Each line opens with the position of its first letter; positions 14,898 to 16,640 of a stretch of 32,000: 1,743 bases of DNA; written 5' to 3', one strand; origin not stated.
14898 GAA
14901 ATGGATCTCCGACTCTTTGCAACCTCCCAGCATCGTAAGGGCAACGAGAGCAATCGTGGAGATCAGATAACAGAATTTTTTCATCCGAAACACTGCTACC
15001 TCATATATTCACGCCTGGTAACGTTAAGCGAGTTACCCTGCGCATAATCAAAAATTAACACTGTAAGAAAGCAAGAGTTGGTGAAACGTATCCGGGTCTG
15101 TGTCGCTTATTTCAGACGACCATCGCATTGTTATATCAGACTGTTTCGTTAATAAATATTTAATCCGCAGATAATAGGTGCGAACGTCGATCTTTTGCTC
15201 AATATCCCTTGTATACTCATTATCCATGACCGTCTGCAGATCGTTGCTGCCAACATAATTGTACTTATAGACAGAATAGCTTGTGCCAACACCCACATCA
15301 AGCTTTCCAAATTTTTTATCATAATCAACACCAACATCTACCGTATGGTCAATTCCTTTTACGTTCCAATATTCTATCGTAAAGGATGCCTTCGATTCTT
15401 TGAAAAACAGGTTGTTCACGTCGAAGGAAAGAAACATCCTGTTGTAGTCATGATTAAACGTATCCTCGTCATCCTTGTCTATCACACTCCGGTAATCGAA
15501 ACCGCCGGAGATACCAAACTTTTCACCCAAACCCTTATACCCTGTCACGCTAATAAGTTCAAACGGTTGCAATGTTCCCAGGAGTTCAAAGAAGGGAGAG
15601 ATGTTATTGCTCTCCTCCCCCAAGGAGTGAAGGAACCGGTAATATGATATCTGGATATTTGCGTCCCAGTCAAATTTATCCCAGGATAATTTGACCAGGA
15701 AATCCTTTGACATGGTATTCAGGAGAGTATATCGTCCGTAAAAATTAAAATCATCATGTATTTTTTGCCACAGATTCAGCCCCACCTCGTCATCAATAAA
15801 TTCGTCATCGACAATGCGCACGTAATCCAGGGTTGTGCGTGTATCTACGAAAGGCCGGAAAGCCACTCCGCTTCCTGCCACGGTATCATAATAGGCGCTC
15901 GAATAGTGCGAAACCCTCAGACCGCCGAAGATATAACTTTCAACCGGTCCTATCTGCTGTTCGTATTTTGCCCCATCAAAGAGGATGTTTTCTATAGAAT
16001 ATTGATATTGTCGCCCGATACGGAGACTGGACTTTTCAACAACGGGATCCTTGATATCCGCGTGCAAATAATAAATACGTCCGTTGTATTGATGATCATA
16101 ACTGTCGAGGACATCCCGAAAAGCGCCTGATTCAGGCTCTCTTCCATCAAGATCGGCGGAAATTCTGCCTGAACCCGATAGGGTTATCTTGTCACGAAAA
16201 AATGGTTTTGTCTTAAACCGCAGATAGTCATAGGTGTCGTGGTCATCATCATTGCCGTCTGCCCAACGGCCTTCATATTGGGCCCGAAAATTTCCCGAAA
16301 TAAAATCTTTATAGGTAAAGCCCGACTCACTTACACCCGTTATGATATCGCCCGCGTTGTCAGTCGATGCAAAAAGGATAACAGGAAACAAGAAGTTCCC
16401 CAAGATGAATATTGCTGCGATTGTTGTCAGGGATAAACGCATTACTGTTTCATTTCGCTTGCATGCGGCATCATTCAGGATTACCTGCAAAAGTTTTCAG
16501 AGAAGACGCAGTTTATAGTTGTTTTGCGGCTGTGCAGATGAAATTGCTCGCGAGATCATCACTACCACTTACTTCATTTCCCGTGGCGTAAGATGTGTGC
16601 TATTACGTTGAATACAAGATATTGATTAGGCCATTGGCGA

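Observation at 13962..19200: Co-directional cluster: three secreted proteins, an OM beta-barrel and a 14-heme lipoprotein cytochrome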

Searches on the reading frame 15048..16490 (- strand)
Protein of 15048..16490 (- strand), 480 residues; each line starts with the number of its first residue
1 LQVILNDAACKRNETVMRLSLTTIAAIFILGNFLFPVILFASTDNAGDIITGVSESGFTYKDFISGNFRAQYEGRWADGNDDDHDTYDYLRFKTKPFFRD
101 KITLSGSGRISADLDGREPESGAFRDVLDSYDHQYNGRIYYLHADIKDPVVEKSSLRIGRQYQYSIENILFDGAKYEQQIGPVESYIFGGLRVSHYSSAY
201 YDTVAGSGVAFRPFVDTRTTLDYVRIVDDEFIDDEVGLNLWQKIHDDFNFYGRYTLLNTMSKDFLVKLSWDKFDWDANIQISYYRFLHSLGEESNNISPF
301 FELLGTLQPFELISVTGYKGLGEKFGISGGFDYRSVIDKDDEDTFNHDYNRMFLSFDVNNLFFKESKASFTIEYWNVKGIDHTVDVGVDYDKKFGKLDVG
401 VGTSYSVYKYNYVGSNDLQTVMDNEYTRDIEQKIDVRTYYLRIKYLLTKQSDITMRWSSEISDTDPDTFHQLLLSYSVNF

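Call 4: search_protein_families(library=pfam, proteins=[window:15048-16490:-], max_evalue=1)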
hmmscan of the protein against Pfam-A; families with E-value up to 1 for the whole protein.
window:15048-16490:- (480 aa): 0 families

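Call 6: search_protein_families(library=ncbifam, proteins=[window:15048-16490:-], max_evalue=1)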
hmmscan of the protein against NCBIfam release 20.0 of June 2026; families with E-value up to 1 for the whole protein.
window:15048-16490:- (480 aa): 0 families

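Call 7: find_homologous_proteins(query=window:15048-16442:-)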
Query window:15048-16442:- (464 aa): 70 proteins with E <= 0.001 among 4833 candidates.
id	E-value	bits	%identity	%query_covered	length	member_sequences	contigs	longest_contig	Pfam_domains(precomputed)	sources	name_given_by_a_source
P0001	0.0e+0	1012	100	96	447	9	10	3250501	-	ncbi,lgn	-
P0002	1.4e-271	919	84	100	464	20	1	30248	-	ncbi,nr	ncbi:MAG: hypothetical protein CV087_06645 [Candidatus Brocadia sp. WS118]|nr:MAG: hypothetical prot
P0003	1.6e-265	900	83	100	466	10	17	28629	-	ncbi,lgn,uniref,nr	ncbi:hypothetical protein BIY37_05965 [Candidatus Brocadia sapporoensis]|uniref:Alginate export doma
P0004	5.8e-261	885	81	100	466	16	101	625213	-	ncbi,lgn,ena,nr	ncbi:MAG: hypothetical protein UZ01_00234 [Candidatus Brocadia sinica]|nr:MAG: hypothetical protein 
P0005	2.2e-258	876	80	100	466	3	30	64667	-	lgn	-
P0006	1.3e-251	854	78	100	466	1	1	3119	-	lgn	-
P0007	1.4e-231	788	72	100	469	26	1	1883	-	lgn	-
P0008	8.5e-229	778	70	100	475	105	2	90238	-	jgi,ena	-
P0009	1.2e-226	771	71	97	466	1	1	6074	-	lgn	-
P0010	2.2e-226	771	69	99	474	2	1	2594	-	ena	-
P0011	3.9e-225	766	70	100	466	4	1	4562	-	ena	-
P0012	3.8e-220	750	70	95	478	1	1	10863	-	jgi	-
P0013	3.8e-220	750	70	95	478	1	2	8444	-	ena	-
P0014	5.2e-220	749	70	95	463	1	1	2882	-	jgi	-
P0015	5.9e-220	749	70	95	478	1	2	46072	-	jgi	-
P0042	1.8e-203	695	63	100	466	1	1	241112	-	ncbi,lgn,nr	ncbi:MAG: hypothetical protein MRJ65_14115 [Candidatus Brocadiaceae bacterium]|nr:hypothetical prote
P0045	1.7e-201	688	65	97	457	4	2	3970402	-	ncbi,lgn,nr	ncbi:MAG: hypothetical protein QY317_13675 [Candidatus Jettenia caeni]|nr:MAG: hypothetical protein 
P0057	2.3e-40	157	30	90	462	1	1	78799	-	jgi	jgi:hypothetical protein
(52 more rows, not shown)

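Call 8: find_encoding_contigs(protein=P0045, flank=8000, max_places=2)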
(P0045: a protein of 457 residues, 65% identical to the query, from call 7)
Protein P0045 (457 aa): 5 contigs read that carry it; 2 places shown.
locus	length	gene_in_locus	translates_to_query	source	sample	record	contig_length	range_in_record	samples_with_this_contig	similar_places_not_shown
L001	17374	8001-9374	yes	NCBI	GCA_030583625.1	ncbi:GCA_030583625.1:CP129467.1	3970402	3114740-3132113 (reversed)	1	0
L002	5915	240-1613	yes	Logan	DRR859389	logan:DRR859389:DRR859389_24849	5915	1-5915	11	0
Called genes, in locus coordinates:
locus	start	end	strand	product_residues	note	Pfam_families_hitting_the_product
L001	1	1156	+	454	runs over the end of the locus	PF02321:OEP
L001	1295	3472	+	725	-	PF19335:HMBD, PF25919:BSH_CusB, PF25973:BSH_CzcB (weak), PF25869:3HB_CusB (faint), PF25944:Beta-barrel_RND (weak), PF25954:Beta-barrel_RND_2, PF19335:HMBD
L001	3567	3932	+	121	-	PF13366:PDDEXK_3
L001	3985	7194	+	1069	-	PF00873:ACR_tran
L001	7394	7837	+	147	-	-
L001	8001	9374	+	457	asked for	-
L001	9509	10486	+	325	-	PF02085:Cytochrom_CIII (faint), PF14522:Cytochrome_C7 (faint), PF14537:Cytochrom_c3_2 (faint)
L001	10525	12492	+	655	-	PF00723:Glyco_hydro_15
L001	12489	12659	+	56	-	PF04945:YHS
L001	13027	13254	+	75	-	PF09720:Unstab_antitox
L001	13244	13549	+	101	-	PF05016:ParE_toxin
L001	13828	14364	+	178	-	-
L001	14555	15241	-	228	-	PF00702:Hydrolase (weak)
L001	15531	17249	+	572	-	PF00122:E1-E2_ATPase, PF00702:Hydrolase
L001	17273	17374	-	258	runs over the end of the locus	-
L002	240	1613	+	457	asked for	-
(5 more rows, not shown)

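Call 9: find_encoding_contigs(protein=P0057, flank=8000, max_places=2)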
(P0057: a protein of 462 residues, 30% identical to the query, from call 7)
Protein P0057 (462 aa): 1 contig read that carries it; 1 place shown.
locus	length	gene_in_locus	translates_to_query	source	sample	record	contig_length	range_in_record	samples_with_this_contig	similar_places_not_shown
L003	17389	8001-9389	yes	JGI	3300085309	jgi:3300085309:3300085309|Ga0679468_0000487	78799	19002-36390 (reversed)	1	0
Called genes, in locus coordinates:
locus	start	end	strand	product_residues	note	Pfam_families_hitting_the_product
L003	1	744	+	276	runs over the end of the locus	PF01636:APH (weak), PF06293:Kdo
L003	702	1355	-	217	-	-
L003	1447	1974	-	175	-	PF10604:Polyketide_cyc2, PF03364:Polyketide_cyc (weak)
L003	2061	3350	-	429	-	PF00155:Aminotran_1_2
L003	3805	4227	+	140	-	PF00210:Ferritin (faint), PF02915:Rubrerythrin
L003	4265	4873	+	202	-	PF02517:Rce1-like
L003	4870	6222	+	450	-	PF02754:CCG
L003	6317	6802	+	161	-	PF09411:PagL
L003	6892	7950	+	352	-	PF22113:Mtrc-MtrF_II-IV_dom (faint), PF14522:Cytochrome_C7 (faint), PF13435:Cytochrome_C554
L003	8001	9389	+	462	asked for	-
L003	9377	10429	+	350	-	PF02085:Cytochrom_CIII (faint), PF14522:Cytochrome_C7 (weak), PF22113:Mtrc-MtrF_II-IV_dom (faint), PF14537:Cytochrom_c3_2 (weak), PF14522:Cytochrome_C7 (weak)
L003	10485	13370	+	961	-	PF14522:Cytochrome_C7 (faint), PF09699:Paired_CXXCH_1 (faint), PF14537:Cytochrom_c3_2 (faint), PF22113:Mtrc-MtrF_II-IV_dom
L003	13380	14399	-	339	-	-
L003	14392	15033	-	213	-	PF04542:Sigma70_r2, PF08281:Sigma70_r4_2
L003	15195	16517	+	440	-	-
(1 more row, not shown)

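Call 11: find_encoding_contigs(protein=P0004, flank=8000, max_places=2)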
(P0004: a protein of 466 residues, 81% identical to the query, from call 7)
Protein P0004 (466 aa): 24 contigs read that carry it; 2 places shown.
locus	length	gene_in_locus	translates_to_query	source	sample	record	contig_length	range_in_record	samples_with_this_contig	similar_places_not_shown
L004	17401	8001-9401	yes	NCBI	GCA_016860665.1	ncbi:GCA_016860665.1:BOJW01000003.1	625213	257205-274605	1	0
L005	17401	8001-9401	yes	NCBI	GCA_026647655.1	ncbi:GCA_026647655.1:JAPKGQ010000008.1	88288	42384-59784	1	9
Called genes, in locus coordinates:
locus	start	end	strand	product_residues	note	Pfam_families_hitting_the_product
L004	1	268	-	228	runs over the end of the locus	PF05991:NYN_YacP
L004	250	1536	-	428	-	PF12890:DHOase, PF01979:Amidohydro_1, PF07969:Amidohydro_3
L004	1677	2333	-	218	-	PF00730:HhH-GPD, PF00633:HHH (weak)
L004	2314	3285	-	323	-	-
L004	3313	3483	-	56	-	PF00037:Fer4, PF12837:Fer4_6 (weak), PF13237:Fer4_10, PF14697:Fer4_21, PF12838:Fer4_7, PF13187:Fer4_9, PF12797:Fer4_2 (weak), PF00037:Fer4, +7 more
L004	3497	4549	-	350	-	PF02606:LpxK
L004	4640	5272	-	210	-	PF01844:HNH, PF14279:HNH_5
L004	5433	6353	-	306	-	PF08543:Phos_pyr_kin, PF00294:PfkB (weak)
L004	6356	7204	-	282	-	PF00753:Lactamase_B, PF23023:Anti-Pycsar_Apyc1 (faint), PF12706:Lactamase_B_2 (faint)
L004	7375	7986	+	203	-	PF02014:Reeler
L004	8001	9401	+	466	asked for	-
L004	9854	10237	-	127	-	-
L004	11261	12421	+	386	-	PF13439:Glyco_transf_4, PF13579:Glyco_trans_4_4, PF00534:Glycos_transf_1, PF20706:GT4-conflict, PF13692:Glyco_trans_1_4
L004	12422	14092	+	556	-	PF06293:Kdo, PF00069:Pkinase (faint), PF03109:ABC1 (faint), PF06293:Kdo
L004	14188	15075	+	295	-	PF13692:Glyco_trans_1_4, PF13524:Glyco_trans_1_2, PF00534:Glycos_transf_1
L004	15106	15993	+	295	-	PF00535:Glycos_transf_2, PF10111:Glyco_tranf_2_2, PF13641:Glyco_tranf_2_3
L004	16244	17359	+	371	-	PF01075:Glyco_transf_9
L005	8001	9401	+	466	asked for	-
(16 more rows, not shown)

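Call 12: find_encoding_contigs(protein=P0042, flank=8000, max_places=1)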
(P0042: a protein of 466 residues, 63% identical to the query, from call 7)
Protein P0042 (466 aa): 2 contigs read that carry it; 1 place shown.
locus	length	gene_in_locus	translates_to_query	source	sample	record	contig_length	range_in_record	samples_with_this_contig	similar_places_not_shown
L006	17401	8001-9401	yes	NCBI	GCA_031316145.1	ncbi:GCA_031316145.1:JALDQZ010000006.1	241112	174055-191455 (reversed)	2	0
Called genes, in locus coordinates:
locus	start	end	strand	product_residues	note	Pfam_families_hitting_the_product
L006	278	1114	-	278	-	PF02353:CMAS, PF01209:Ubie_methyltran, PF13489:Methyltransf_23, PF13649:Methyltransf_25, PF13847:Methyltransf_31, PF08241:Methyltransf_11, PF08242:Methyltransf_12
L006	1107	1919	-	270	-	PF13489:Methyltransf_23 (weak), PF13847:Methyltransf_31, PF08241:Methyltransf_11, PF08242:Methyltransf_12, PF13649:Methyltransf_25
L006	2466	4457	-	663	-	PF03104:DNA_pol_B_exo1, PF13482:RNase_H_2 (faint), PF00136:DNA_pol_B, PF03175:DNA_pol_B_2 (weak)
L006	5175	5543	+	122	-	PF02566:OsmC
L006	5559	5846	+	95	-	-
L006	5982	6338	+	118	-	-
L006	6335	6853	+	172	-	PF00075:RNase_H (weak)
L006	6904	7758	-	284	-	PF00753:Lactamase_B, PF23023:Anti-Pycsar_Apyc1 (weak), PF12706:Lactamase_B_2 (weak)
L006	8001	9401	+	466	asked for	-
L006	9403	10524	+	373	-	PF14522:Cytochrome_C7 (faint)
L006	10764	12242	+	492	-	-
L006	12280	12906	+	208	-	PF01618:MotA_ExbB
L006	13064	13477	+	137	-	PF02472:ExbD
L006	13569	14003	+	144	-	PF14697:Fer4_21 (weak), PF13247:Fer4_11, PF12838:Fer4_7 (weak), PF13187:Fer4_9 (weak), PF00037:Fer4, PF12797:Fer4_2 (weak), PF12837:Fer4_6 (weak), PF13237:Fer4_10, +1 more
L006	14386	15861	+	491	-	-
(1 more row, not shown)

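Call 13: find_encoding_contigs(protein=P0001, flank=10000, max_places=3)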
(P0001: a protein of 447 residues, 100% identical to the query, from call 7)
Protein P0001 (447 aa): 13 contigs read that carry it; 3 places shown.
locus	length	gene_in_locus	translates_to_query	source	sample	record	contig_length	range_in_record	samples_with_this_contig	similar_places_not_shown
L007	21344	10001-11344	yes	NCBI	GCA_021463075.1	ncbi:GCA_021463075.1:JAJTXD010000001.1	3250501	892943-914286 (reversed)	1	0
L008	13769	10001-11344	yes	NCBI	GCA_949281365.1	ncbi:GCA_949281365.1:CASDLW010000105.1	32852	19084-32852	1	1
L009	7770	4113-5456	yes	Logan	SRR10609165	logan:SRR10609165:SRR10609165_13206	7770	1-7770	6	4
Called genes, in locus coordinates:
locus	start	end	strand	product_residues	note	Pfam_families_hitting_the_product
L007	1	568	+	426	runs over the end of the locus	PF07690:MFS_1, PF13000:Acatn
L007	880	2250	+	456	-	PF13600:DUF4140 (faint), PF13598:DUF4139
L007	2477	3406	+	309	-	PF01544:CorA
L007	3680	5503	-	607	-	-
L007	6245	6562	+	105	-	PF10087:DUF2325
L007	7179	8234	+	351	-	-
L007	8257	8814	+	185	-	PF20009:GEVED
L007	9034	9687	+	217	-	-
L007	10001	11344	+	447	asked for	-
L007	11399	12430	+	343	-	PF02085:Cytochrom_CIII (faint), PF14522:Cytochrome_C7 (faint), PF14537:Cytochrom_c3_2 (faint)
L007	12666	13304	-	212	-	PF03205:MobB (faint)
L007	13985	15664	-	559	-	PF01257:2Fe-2S_thioredx (weak), PF01512:Complex1_51K, PF10531:SLBB (weak), PF10589:NADH_4Fe-4S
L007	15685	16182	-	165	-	PF01257:2Fe-2S_thioredx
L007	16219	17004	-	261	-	PF13507:GATase_5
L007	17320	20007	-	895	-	PF00111:Fer2, PF13510:Fer2_4, PF10588:NADH-G_4Fe-4S_3, PF22117:Fer4_Nqo3, PF12838:Fer4_7 (weak), PF04879:Molybdop_Fe4S4, PF00384:Molybdopterin, PF01568:Molydop_binding, +2 more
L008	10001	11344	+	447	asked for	-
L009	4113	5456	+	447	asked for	-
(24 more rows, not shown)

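Call 14: find_encoding_contigs(protein=P0002, flank=8000, max_places=1)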
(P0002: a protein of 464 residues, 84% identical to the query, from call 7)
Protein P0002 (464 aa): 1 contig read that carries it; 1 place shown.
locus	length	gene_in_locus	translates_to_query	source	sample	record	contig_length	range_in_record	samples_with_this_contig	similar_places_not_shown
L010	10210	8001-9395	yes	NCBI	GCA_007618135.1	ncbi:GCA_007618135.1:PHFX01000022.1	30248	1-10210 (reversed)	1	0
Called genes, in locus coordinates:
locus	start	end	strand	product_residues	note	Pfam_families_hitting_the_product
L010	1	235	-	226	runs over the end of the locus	PF05991:NYN_YacP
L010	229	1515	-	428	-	PF12890:DHOase, PF01979:Amidohydro_1, PF07969:Amidohydro_3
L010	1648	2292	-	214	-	PF00730:HhH-GPD, PF00633:HHH (weak)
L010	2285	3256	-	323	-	-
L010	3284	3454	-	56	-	PF00037:Fer4, PF12837:Fer4_6 (weak), PF13237:Fer4_10, PF14697:Fer4_21, PF12838:Fer4_7, PF13187:Fer4_9, PF25160:LdpA_Fe-S-bd, PF00037:Fer4, +7 more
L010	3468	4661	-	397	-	PF02606:LpxK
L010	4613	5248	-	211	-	PF01844:HNH, PF13395:HNH_4 (weak), PF14279:HNH_5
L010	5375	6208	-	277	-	PF08543:Phos_pyr_kin, PF00294:PfkB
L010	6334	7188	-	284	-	PF00753:Lactamase_B, PF12706:Lactamase_B_2 (faint)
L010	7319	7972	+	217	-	PF02014:Reeler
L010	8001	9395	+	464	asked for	-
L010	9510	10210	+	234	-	PF02085:Cytochrom_CIII (faint), PF14522:Cytochrome_C7 (faint), PF14537:Cytochrom_c3_2 (faint)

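Call 27: find_related_loci(query=A2, collection=genome_contigs, flank=6000)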
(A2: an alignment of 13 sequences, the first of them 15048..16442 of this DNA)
Query A2 (464 aa) in genome_contigs; peptide patterns used: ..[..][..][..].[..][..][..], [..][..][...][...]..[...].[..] (x = any residue, [..] = any of these).
126 stretches matched a pattern; 34 encode a relative of the query (tblastn E <= 1e-3); 34 distinct loci.
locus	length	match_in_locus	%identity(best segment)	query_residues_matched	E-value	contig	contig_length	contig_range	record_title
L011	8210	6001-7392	84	1-464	0e+0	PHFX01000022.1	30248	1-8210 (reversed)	MAG: Candidatus Brocadia sp. WS118 scaffold_44, whole genome shotgun sequence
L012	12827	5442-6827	83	3-464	0e+0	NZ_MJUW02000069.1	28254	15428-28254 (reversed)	Candidatus Brocadia sapporoensis strain 40 NODE_327_length_28254_cov_338.675, whole genome shotgun sequence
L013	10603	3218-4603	82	3-464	0e+0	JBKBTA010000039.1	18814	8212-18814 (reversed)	MAG: Candidatus Brocadia sp. isolate 21I_052.bin.35 NODE_39_length_18814_cov_4.908150, whole genome shotgun sequence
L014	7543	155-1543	80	2-464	0e+0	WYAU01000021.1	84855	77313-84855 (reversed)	MAG: Candidatus Brocadia sp. isolate AMX1 k127_133408, whole genome shotgun sequence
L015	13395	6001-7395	79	1-464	0e+0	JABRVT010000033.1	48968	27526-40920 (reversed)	MAG: Candidatus Brocadia sp. isolate MAG-01r c_000000000213, whole genome shotgun sequence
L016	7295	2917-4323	73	1-464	0e+0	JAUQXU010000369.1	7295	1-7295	MAG: Candidatus Brocadia sp. isolate BIN37 contig_241952, whole genome shotgun sequence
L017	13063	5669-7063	72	3-464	0e+0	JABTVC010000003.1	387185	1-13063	MAG: Planctomycetia bacterium isolate H5_AMX3 seq003, whole genome shotgun sequence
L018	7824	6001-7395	70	1-464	0e+0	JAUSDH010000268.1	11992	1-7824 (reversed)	MAG: Candidatus Brocadiaceae bacterium isolate E14_concoct.bin.99 E14_k141_900632, whole genome shotgun sequence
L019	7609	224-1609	69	3-464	0e+0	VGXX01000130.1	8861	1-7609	MAG: Planctomycetota bacterium isolate M_DeepCast_100m_m2_243 M_DeepCast_100m_m2_243_Ga0194119_10016414, whole genome sh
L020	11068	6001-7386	70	3-464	0e+0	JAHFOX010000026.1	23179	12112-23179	MAG: Planctomycetota bacterium isolate nzgw513 NODE_614_length_23180_cov_6.791275, whole genome shotgun sequence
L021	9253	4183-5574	68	1-464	0e+0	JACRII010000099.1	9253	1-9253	MAG: Planctomycetota bacterium isolate NC_groundwater_1799_Pr3_B-0.1um_42_210 SR-2_scaffold_141_1081425, whole genome sh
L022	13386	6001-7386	69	3-464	0e+0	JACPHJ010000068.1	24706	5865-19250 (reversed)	MAG: Planctomycetota bacterium isolate NC_groundwater_411_Ag_B-0.1um_42_12 GD18-4_B1_scaffold_446167, whole genome shotg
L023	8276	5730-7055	70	23-464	0e+0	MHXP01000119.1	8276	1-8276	MAG: Planctomycetes bacterium GWA2_39_15 gwa2_scaffold_32340, whole genome shotgun sequence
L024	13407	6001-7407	66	3-464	0e+0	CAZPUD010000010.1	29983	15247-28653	MAG TPA_asm: uncultured candidatus Brocadiaceae bacterium isolate SRP093185_co1_14 genome assembly, contig: NODE_776_len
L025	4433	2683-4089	66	3-464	0e+0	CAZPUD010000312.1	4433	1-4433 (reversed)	MAG TPA_asm: uncultured candidatus Brocadiaceae bacterium isolate SRP093185_co1_14 genome assembly, contig: NODE_14811_l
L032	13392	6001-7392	84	1-464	0e+0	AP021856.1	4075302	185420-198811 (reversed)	Candidatus Brocadia pituitae DNA, complete genome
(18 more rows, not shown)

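Call 32: search_solved_structures(query=A3, max_evalue=10)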
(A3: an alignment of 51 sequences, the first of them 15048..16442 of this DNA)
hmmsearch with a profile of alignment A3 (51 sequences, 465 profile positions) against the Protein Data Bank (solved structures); distinct sequences matched with E-value up to 10: 7.
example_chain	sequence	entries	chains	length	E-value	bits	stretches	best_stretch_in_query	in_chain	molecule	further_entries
1wm4_A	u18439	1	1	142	0.1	14.4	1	50-107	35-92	Coactosin-like protein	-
1udm_A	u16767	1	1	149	0.11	14.3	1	49-107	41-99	Coactosin-like protein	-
1t2l_A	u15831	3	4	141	0.48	12.2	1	48-107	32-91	Coactosin-like protein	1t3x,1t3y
1vfq_A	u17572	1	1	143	0.49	12.2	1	48-107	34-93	Coactosin-like protein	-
1k5o_A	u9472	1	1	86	1.1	11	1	43-91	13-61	CPI-17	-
1j2m_A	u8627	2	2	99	1.2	10.8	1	42-91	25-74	17-kDa PKC-potentiated inhibitory protein of PP1 | Protein phosphatase 1 regulatory subunit 14A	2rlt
1j2n_A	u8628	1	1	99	1.3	10.7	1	42-91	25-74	17-kDa PKC-potentiated inhibitory protein of PP1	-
